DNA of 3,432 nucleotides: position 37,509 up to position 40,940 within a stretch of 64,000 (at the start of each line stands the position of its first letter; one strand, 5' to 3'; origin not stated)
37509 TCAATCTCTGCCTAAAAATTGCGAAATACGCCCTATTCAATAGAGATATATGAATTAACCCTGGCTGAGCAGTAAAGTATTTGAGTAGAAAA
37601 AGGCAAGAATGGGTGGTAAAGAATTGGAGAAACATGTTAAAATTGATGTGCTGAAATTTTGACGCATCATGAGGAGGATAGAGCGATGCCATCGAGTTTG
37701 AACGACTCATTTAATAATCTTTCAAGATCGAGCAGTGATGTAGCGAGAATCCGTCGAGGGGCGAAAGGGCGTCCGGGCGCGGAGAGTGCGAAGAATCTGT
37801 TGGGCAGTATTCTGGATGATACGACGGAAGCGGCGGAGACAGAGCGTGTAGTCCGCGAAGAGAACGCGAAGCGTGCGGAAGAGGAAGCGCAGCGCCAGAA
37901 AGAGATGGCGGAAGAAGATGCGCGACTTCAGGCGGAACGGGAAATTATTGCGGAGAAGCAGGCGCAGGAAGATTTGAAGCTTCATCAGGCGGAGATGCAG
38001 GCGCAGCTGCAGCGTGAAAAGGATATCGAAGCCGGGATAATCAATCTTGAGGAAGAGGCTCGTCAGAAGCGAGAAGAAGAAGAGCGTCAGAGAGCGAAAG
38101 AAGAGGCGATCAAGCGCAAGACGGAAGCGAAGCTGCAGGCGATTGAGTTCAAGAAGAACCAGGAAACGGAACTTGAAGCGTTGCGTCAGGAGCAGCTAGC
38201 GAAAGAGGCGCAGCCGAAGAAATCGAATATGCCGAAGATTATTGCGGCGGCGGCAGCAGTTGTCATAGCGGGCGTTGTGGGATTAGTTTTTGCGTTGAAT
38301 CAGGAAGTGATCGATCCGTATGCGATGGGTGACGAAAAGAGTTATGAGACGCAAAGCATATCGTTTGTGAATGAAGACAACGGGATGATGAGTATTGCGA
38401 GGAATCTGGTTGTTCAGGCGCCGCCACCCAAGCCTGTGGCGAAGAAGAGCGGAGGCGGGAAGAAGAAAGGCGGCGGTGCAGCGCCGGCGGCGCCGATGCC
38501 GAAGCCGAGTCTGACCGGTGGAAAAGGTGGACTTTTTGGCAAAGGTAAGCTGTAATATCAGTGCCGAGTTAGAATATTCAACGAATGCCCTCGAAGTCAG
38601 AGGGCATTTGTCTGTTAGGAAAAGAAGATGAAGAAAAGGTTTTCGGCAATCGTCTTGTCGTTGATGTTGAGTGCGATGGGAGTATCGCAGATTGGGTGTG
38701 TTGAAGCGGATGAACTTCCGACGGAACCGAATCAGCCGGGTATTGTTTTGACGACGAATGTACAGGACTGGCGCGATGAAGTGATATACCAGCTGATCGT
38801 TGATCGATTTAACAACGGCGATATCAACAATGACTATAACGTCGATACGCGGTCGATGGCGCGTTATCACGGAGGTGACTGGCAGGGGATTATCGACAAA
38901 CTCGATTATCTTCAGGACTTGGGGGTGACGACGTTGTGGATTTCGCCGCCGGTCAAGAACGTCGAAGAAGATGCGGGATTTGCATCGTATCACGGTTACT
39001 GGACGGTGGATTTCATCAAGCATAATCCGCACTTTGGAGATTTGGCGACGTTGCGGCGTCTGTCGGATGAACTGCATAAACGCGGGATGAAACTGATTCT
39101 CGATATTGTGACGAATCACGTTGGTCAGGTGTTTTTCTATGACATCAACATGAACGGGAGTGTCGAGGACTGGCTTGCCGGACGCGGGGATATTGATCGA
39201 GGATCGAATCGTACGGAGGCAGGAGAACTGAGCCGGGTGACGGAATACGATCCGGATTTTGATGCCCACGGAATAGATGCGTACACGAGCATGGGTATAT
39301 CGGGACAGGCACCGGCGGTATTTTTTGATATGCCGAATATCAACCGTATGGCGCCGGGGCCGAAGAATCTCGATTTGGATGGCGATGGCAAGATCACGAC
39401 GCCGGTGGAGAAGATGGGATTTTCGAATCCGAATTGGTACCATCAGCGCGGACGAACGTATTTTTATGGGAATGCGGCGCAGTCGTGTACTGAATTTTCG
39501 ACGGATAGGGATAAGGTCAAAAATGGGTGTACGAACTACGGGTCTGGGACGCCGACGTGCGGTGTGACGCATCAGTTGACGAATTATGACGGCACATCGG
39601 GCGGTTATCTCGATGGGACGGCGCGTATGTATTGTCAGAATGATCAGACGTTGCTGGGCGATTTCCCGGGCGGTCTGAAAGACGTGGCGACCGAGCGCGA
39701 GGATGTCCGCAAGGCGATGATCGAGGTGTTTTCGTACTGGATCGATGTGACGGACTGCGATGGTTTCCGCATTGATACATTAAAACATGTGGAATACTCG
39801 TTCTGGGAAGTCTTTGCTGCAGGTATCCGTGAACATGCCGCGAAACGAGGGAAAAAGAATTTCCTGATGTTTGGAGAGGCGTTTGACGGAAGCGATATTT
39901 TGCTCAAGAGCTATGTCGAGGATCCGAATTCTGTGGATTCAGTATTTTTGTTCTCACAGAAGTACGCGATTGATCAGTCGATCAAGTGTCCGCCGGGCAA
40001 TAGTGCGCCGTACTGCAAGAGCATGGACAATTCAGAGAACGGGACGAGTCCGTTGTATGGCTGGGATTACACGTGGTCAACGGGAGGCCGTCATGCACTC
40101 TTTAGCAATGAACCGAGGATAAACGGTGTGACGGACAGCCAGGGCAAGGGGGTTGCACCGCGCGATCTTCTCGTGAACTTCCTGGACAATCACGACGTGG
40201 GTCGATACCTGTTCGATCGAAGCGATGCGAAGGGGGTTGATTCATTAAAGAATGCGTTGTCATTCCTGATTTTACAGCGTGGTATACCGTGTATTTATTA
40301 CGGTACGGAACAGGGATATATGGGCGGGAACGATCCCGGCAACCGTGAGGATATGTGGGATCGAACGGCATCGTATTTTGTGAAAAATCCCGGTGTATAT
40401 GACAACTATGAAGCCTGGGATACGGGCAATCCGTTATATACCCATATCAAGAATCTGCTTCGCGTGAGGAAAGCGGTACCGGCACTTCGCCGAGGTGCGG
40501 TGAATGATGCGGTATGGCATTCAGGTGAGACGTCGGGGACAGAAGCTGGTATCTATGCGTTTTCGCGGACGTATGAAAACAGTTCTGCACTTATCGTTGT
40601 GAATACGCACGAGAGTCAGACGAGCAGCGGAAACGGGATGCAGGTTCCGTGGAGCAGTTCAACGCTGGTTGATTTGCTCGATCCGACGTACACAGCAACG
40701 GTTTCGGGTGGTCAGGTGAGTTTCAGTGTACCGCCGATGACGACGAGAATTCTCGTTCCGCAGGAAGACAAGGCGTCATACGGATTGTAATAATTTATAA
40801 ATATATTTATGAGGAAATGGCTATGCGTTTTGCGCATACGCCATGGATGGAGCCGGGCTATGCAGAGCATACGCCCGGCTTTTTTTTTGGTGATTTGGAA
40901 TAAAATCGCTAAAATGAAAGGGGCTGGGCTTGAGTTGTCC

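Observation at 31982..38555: Co-directional Ser/Thr signalling module: PP2C phosphatase, zinc-ribbon/GYF-like membrane protein, Hanks kinase, coiled-coil membrane protein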

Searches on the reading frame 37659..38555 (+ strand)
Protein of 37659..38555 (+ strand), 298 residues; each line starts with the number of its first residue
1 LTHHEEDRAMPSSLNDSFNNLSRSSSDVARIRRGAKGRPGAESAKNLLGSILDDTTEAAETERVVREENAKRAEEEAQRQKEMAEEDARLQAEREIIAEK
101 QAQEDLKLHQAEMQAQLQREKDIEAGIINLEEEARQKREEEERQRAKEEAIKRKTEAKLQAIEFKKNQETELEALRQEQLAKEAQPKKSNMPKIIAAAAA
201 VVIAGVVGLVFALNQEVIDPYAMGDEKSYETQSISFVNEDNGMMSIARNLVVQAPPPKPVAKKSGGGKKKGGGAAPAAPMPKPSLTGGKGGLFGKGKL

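Call 4: search_protein_families(library=pfam, proteins=[window:37659-38555:+], max_evalue=0.01)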
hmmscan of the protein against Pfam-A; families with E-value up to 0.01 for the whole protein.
window:37659-38555:+ (298 aa): 1 family
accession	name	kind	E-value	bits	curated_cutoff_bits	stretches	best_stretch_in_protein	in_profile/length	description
PF12037.13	ATAD3_N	-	0.0059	16.4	25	1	52-209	54-219/265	ATPase family AAA domain-containing protein 3, N-terminal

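Call 6: search_protein_families(library=ncbifam, proteins=[window:37659-38555:+], max_evalue=0.01)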
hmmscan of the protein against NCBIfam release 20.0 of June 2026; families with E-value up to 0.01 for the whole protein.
window:37659-38555:+ (298 aa): 1 family
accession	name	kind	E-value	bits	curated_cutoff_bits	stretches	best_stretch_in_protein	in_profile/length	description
TIGR02794.1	tolA_full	equivalog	2.1e-05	23.9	59.45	1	59-199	98-237/362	cell envelope integrity protein TolA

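Call 88: search_protein_families(library=pfam, proteins=[window:37686-38555:+], max_evalue=0.01)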
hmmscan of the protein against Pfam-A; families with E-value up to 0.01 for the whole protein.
window:37686-38555:+ (289 aa): 0 families

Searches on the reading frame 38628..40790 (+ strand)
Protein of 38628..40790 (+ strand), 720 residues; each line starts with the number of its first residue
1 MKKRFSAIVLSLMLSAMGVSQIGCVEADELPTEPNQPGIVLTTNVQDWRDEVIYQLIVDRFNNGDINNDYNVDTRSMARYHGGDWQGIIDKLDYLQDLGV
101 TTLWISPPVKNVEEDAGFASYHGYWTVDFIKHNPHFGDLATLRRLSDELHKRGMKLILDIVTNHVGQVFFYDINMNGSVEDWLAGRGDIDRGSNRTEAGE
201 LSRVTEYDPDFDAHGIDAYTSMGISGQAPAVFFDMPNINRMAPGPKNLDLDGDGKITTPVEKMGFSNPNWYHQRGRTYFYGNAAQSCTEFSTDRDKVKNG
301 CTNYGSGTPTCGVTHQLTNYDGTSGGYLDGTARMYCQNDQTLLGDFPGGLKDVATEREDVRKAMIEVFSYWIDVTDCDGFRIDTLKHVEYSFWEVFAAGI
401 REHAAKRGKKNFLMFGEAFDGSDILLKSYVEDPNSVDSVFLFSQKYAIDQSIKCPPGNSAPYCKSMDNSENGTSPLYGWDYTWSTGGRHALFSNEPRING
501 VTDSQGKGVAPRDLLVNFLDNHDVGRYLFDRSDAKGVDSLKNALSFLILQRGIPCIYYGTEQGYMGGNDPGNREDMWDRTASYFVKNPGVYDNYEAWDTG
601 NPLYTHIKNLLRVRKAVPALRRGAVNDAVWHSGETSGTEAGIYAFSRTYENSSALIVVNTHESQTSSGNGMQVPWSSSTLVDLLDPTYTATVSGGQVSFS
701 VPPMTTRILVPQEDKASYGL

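Call 4: search_protein_families(library=pfam, proteins=[window:38628-40790:+], max_evalue=0.01)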
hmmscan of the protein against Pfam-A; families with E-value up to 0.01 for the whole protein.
window:38628-40790:+ (720 aa): 2 families
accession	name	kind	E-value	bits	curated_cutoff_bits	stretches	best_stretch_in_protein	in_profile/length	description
PF00128.31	Alpha-amylase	-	3.4e-55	188.5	22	3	55-173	1-100/446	Alpha amylase, catalytic domain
PF16657.11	Malt_amylase_C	-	0.00033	21.1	27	1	641-706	12-73/75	Maltogenic Amylase, C-terminal domain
